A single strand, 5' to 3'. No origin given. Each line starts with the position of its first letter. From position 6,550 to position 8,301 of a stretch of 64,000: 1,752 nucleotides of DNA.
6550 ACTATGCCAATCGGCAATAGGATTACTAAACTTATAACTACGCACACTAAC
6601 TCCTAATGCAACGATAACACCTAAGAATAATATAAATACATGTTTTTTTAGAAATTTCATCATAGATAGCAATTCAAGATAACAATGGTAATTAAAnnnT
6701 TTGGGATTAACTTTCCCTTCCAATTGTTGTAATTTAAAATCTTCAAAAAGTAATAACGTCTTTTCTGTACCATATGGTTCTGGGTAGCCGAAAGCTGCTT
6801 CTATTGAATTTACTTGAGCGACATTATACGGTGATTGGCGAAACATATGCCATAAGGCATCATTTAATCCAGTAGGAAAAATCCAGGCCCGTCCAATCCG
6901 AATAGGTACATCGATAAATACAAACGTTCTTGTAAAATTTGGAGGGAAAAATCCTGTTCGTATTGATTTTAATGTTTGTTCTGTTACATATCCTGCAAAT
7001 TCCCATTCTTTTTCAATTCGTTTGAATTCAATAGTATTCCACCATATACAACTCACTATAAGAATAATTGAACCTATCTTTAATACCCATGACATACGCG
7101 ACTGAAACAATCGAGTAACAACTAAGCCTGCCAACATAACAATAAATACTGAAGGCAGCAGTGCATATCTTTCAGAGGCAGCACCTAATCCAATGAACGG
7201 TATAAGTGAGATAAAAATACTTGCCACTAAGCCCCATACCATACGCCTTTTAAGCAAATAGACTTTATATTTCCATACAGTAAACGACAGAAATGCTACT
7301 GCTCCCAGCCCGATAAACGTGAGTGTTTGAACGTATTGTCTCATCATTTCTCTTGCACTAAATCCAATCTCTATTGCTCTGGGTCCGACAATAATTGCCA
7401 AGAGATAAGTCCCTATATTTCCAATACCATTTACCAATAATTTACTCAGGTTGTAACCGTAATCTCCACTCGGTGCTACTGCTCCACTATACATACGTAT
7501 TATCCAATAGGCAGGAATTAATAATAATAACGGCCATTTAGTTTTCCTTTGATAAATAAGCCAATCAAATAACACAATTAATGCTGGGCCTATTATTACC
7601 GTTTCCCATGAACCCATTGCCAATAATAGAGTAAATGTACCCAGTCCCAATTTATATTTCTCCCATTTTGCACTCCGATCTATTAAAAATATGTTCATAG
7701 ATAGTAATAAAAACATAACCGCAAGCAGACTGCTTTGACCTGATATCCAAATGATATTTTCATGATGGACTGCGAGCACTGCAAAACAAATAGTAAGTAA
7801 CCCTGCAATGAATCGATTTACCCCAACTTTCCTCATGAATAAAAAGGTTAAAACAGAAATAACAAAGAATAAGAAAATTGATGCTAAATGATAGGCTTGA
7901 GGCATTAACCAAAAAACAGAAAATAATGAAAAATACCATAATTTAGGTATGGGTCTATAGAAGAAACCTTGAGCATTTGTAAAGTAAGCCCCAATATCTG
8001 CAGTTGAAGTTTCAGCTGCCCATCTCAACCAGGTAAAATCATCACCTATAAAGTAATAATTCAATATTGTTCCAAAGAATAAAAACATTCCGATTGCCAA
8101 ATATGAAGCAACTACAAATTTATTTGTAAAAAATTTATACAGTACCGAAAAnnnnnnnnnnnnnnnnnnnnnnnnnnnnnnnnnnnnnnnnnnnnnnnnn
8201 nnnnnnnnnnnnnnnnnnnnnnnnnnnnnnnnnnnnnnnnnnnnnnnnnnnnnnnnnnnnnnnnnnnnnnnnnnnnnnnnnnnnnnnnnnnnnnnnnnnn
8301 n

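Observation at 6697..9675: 992-aa fusion of a Wzy_C (O-antigen ligase / PglL-PilO-like) domain with a second GT-C-like polytopic domain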

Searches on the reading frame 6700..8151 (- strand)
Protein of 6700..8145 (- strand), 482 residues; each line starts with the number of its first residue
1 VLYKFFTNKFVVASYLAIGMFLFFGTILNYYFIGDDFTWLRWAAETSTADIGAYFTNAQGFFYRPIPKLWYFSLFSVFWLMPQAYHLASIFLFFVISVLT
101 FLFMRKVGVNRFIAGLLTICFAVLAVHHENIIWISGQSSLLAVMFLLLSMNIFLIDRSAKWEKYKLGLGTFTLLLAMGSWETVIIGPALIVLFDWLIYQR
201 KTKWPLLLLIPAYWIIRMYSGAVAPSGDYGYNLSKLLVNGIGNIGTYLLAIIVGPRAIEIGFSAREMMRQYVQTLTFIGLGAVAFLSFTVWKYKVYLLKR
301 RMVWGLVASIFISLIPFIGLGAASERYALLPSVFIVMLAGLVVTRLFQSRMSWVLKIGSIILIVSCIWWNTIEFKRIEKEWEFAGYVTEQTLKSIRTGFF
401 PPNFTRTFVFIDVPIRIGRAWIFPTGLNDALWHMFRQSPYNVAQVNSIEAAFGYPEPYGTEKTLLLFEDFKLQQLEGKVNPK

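Call 68: search_protein_families(library=pfam, proteins=[window:6700-8145:-], max_evalue=1)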
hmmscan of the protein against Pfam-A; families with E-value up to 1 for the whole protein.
window:6700-8145:- (482 aa): 0 families

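Call 71: predict_structure(alignment_id=A2)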
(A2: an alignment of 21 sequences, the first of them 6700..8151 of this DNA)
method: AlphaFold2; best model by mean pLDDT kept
length: 484 residues; sequences in the alignment: 21
mean_pLDDT: 87.9   pTM: 0.89
mean pLDDT of the five models: 87.9, 87.3, 86.0, 85.6, 83.2
residues with pLDDT >= 90: 241; 70-90: 223; 50-70: 19; < 50: 1
segments of 3 or more residues with pLDDT < 50: none
pLDDT, mean of each block of 10 residues (from residue 1): 82 88 93 88 86 80 78 93 94 97 93 93 94 93 97 84 85 96 91 88 87 90 69 71 88 92 84 85 88 86 88 90 83 96 92 89 95 94 94 91 83 91 84 84 89 86 89 85 56
secondary structure, 60 per line:
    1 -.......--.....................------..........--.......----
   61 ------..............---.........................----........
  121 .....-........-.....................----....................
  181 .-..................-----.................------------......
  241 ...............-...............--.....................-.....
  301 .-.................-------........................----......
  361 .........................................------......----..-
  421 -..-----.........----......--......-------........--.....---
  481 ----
elements in order: H2-8 H11-31 H38-47 H50-56 H67-80 H84-108 H113-125 H127-134 H136-156 H161-181 H183-200 H206-222 H235-255 H257-271 H274-294 H296-301 H303-319 H327-350 H355-401 E408-413 H429-437 E442-447 H450-455 E463-470 E473-477

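Call 79: search_protein_representatives(alignment_id=A2)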
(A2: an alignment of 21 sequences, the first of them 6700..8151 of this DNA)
Query: 21 sequences, 490 profile positions. Proteins with E-value up to 0.001 (for the whole library): 44155; up to 1e-10: 8641; up to 1e-30: 125. The best 150 are listed.
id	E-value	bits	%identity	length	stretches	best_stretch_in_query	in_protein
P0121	1.7e-172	591.0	-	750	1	1-488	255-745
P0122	6.2e-166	569.3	-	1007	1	1-489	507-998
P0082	1.5e-163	561.5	-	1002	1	1-489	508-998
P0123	3.4e-163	560.3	-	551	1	1-489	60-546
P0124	9.3e-144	496.2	-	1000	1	1-486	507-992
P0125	3.2e-132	458.1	-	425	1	19-400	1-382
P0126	5.7e-125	434.2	-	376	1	116-487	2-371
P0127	1.0e-123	430.1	-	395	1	98-481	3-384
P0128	3.4e-120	418.5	-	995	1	2-481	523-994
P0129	6.0e-117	407.8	-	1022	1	5-488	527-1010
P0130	2.4e-113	395.9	-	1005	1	7-466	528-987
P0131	5.1e-111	388.2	-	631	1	1-481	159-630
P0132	9.4e-111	387.4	-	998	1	5-481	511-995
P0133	9.9e-110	384.0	-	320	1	176-487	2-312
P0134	9.0e-109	380.8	-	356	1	4-354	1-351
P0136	8.1e-102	357.9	-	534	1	4-482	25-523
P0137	2.9e-101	356.1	-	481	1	13-460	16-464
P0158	9.5e-91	321.4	-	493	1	3-479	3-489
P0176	8.9e-77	275.3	-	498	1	15-480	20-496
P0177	8.9e-71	255.5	-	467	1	17-435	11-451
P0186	5.1e-63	229.9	-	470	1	17-435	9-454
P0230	5.3e-34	134.2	-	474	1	18-481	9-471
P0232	7.8e-33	130.4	-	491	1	6-480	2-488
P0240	5.4e-31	124.3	-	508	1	10-432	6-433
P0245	1.1e-30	123.2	-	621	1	13-455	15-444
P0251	4.0e-30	121.4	-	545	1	12-438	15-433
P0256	4.6e-29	117.9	-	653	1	13-440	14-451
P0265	2.1e-28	115.7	-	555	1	9-458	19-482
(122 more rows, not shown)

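Call 80: search_protein_families(library=pfam, proteins=[P0158, P0176, P0186, P0230, P0232, P0240, P0245, P0251, P0256, P0265], max_evalue=0.1)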
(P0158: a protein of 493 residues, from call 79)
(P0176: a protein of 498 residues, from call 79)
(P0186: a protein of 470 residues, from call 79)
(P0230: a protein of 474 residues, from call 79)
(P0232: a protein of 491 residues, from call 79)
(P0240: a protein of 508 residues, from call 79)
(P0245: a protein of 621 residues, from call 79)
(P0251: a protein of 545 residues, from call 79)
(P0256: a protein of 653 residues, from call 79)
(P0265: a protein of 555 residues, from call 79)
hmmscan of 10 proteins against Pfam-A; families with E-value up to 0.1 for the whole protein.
P0158 (493 aa): 0 families

P0176 (498 aa): 0 families

P0186 (470 aa): 1 family
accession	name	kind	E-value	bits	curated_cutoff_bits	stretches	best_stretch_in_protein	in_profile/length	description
PF19107.5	DUF5794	-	0.029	15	25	1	283-333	78-127/128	Family of unknown function (DUF5794)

P0230 (474 aa): 0 families

P0232 (491 aa): 0 families

P0240 (508 aa): 0 families

P0245 (621 aa): 0 families

P0251 (545 aa): 0 families

P0256 (653 aa): 1 family
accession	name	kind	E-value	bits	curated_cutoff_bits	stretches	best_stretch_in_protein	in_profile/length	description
PF13231.12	PMT_2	-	6.3e-05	23.7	26.1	1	96-227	25-153/160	Dolichyl-phosphate-mannose-protein mannosyltransferase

P0265 (555 aa): 0 families

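Call 81: list_cluster_members(proteins=[P0136, P0158, P0176, P0186, P0230, P0232, P0240, P0245, P0256, P0265])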
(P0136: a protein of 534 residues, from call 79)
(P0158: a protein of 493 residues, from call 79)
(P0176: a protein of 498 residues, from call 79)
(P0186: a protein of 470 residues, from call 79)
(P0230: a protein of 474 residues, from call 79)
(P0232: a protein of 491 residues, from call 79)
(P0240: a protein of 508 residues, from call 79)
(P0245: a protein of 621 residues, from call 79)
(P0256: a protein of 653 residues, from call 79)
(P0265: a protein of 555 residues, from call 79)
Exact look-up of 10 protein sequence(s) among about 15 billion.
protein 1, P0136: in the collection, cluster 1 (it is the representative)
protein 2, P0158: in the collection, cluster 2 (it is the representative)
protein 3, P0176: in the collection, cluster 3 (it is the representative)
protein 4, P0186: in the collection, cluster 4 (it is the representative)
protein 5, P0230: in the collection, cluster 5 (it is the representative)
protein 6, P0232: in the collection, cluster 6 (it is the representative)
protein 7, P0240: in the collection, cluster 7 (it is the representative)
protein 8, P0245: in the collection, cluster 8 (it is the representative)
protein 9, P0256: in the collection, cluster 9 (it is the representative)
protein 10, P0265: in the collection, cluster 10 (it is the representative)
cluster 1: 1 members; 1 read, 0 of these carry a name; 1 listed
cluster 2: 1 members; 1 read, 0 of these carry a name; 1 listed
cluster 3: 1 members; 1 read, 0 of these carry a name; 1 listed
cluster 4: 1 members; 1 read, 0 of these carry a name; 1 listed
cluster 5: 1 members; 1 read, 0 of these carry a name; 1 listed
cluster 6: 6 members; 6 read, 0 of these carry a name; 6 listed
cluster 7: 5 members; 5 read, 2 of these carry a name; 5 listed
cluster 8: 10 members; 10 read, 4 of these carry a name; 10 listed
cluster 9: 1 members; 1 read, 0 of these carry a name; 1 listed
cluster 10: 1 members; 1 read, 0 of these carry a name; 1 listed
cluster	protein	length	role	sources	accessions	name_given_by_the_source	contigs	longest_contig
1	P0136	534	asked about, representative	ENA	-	-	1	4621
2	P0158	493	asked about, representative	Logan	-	-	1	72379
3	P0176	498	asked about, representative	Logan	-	-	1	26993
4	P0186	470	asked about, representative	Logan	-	-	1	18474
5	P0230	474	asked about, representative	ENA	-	-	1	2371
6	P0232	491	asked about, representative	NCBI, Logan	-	-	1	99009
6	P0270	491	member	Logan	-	-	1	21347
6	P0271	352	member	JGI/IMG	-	-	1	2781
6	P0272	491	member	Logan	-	-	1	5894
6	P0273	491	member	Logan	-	-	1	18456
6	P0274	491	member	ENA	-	-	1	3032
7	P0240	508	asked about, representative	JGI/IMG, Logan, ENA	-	hypothetical protein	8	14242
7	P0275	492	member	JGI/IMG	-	hypothetical protein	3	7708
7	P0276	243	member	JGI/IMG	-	-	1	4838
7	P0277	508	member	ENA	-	-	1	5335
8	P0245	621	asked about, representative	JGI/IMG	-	-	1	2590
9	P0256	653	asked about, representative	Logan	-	-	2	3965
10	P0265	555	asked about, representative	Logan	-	-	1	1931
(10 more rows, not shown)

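Call 82: find_encoding_contigs(protein=P0158, flank=6000, max_places=1)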
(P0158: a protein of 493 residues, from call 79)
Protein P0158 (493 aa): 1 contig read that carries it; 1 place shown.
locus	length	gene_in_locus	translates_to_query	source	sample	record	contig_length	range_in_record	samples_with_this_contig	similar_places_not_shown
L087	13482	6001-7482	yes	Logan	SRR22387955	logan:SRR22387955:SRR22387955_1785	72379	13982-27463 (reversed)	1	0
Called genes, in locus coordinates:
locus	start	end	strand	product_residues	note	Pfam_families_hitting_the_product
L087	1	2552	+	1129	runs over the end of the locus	-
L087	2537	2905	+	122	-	-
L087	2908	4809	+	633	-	-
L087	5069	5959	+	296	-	PF00535:Glycos_transf_2, PF10111:Glyco_tranf_2_2, PF13641:Glyco_tranf_2_3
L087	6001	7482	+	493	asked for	-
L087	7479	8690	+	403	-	PF13439:Glyco_transf_4, PF00534:Glycos_transf_1 (weak), PF13692:Glyco_trans_1_4, PF13524:Glyco_trans_1_2 (weak)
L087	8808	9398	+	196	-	PF00702:Hydrolase (weak), PF08645:PNK3P (weak), PF13419:HAD_2 (weak), PF13242:Hydrolase_like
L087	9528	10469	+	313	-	PF00535:Glycos_transf_2, PF10111:Glyco_tranf_2_2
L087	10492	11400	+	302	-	PF00005:ABC_tran, PF13304:AAA_21 (faint)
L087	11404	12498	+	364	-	PF12698:ABC2_membrane_3, PF01061:ABC2_membrane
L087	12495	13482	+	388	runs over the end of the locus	PF12698:ABC2_membrane_3, PF12679:ABC2_membrane_2 (weak), PF01061:ABC2_membrane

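Call 83: find_encoding_contigs(protein=P0232, flank=6000, max_places=1)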
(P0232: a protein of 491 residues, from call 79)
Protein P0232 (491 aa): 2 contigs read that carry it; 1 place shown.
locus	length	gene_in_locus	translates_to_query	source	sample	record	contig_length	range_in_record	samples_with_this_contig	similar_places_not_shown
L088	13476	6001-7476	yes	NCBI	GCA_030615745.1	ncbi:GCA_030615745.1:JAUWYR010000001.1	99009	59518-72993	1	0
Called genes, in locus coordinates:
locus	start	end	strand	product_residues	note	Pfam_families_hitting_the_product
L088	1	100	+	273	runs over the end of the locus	-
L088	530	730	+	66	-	-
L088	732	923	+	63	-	-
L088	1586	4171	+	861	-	PF13895:Ig_2 (faint), PF13927:Ig_3 (faint), PF13573:SprB (weak)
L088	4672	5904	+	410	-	PF18962:Por_Secre_tail (faint), PF13860:FlgD_ig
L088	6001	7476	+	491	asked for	-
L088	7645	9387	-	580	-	PF25323:6TM_PilS, PF00989:PAS, PF08448:PAS_4, PF13188:PAS_8 (weak), PF13426:PAS_9, PF00512:HisKA, PF02518:HATPase_c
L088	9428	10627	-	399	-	PF28597:T2SSF_N, PF00482:T2SSF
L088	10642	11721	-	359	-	PF00437:T2SSE, PF25199:nSTAND_NTPase5 (faint), PF13401:AAA_22 (weak)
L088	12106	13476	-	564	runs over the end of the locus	PF05157:MshEN, PF00437:T2SSE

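Call 97: search_protein_families(library=ncbifam, proteins=[window:6700-8145:-, P0158, P0177, P0186, P0232, P0240, P0245, P0251, P0256, P0265], max_evalue=0.1)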
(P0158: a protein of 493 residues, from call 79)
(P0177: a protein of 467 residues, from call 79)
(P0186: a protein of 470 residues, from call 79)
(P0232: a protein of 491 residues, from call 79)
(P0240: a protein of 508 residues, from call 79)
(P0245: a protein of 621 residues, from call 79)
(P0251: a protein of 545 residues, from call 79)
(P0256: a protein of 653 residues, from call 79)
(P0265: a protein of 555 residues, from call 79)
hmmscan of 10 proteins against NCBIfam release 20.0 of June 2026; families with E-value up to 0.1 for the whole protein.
window:6700-8145:- (482 aa): 0 families

P0158 (493 aa): 0 families

P0177 (467 aa): 0 families

P0186 (470 aa): 0 families

P0232 (491 aa): 0 families

P0240 (508 aa): 0 families

P0245 (621 aa): 0 families

P0251 (545 aa): 0 families

P0256 (653 aa): 2 families
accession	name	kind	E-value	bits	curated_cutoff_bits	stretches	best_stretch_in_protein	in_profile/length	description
NF033853.2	KPN_two_small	subfamily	0.0016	18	33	1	147-167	8-28/37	small membrane protein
NF004873.0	PRK06231.1-3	equivalog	0.019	14.5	220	0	254-314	18-80/208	F0F1 ATP synthase subunit B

P0265 (555 aa): 0 families

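Call 102: find_encoding_contigs(protein=P0137, flank=5000, max_places=1)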
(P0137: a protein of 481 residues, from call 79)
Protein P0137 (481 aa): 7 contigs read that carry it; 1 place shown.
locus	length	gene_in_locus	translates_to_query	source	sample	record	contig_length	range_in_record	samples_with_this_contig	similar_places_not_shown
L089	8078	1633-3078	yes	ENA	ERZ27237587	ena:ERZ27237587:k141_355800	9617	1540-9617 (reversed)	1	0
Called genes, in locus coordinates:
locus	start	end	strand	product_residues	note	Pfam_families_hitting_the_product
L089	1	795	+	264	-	?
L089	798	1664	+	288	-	PF00535:Glycos_transf_2, PF13641:Glyco_tranf_2_3, PF13712:Glyco_tranf_2_5 (weak)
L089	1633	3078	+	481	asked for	-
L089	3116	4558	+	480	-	PF13231:PMT_2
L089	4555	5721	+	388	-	PF13439:Glyco_transf_4 (weak), PF00534:Glycos_transf_1, PF13692:Glyco_trans_1_4, PF13524:Glyco_trans_1_2 (weak)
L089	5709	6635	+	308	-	PF00535:Glycos_transf_2, PF13712:Glyco_tranf_2_5 (faint), PF13632:Glyco_trans_2_3 (weak), PF13641:Glyco_tranf_2_3 (weak)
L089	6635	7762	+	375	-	PF13439:Glyco_transf_4, PF20706:GT4-conflict, PF00534:Glycos_transf_1, PF13692:Glyco_trans_1_4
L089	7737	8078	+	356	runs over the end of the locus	PF13439:Glyco_transf_4 (faint), PF00534:Glycos_transf_1, PF13692:Glyco_trans_1_4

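Call 103: find_encoding_contigs(protein=P0176, flank=5000, max_places=1)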
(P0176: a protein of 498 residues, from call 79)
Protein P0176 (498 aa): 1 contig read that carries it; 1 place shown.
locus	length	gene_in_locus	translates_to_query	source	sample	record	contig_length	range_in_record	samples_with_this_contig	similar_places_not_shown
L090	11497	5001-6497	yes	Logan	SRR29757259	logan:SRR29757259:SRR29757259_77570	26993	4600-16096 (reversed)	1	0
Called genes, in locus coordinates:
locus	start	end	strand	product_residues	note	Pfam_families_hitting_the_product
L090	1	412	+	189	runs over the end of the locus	PF13439:Glyco_transf_4 (faint)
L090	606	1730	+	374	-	PF13439:Glyco_transf_4 (weak), PF20706:GT4-conflict, PF00534:Glycos_transf_1, PF13692:Glyco_trans_1_4, PF13524:Glyco_trans_1_2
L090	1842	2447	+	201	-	PF25087:GMPPB_C (faint), PF00132:Hexapep, PF14602:Hexapep_2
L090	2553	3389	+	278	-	PF00535:Glycos_transf_2, PF10111:Glyco_tranf_2_2 (faint), PF12804:NTP_transf_3 (weak), PF13641:Glyco_tranf_2_3, PF13506:Glyco_transf_21 (faint), PF13632:Glyco_trans_2_3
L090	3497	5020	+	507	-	PF04932:Wzy_C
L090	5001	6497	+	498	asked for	-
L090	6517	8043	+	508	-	PF13231:PMT_2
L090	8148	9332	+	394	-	PF13439:Glyco_transf_4, PF00534:Glycos_transf_1, PF13692:Glyco_trans_1_4, PF13524:Glyco_trans_1_2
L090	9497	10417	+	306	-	PF00535:Glycos_transf_2, PF10111:Glyco_tranf_2_2 (weak), PF13641:Glyco_tranf_2_3, PF13712:Glyco_tranf_2_5 (faint), PF13632:Glyco_trans_2_3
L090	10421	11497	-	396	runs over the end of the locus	-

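Call 104: find_encoding_contigs(protein=P0186, flank=5000, max_places=1)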
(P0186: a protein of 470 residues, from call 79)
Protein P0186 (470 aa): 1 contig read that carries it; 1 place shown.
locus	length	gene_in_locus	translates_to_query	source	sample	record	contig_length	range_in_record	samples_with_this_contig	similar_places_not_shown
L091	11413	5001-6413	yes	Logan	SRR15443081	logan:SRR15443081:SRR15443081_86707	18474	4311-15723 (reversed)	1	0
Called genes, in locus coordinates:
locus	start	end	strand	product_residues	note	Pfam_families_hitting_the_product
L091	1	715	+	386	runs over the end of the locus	PF13439:Glyco_transf_4, PF00534:Glycos_transf_1, PF20706:GT4-conflict, PF13692:Glyco_trans_1_4, PF13524:Glyco_trans_1_2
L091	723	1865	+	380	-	PF13439:Glyco_transf_4, PF20706:GT4-conflict, PF00534:Glycos_transf_1, PF13692:Glyco_trans_1_4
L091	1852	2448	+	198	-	PF25084:LbH_EIF2B (faint), PF25087:GMPPB_C (faint), PF00132:Hexapep, PF14602:Hexapep_2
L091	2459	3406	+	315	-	PF00535:Glycos_transf_2, PF13641:Glyco_tranf_2_3, PF13712:Glyco_tranf_2_5 (faint)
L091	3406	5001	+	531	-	-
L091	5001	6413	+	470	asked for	-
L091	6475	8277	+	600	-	PF13231:PMT_2, PF02366:PMT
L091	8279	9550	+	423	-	PF00534:Glycos_transf_1 (weak), PF13692:Glyco_trans_1_4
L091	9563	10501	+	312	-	PF00535:Glycos_transf_2, PF10111:Glyco_tranf_2_2 (faint), PF13641:Glyco_tranf_2_3, PF13632:Glyco_trans_2_3 (faint)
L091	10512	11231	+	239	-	PF00696:AA_kinase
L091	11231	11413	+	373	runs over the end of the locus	PF13439:Glyco_transf_4, PF00534:Glycos_transf_1, PF13692:Glyco_trans_1_4, PF20706:GT4-conflict (weak)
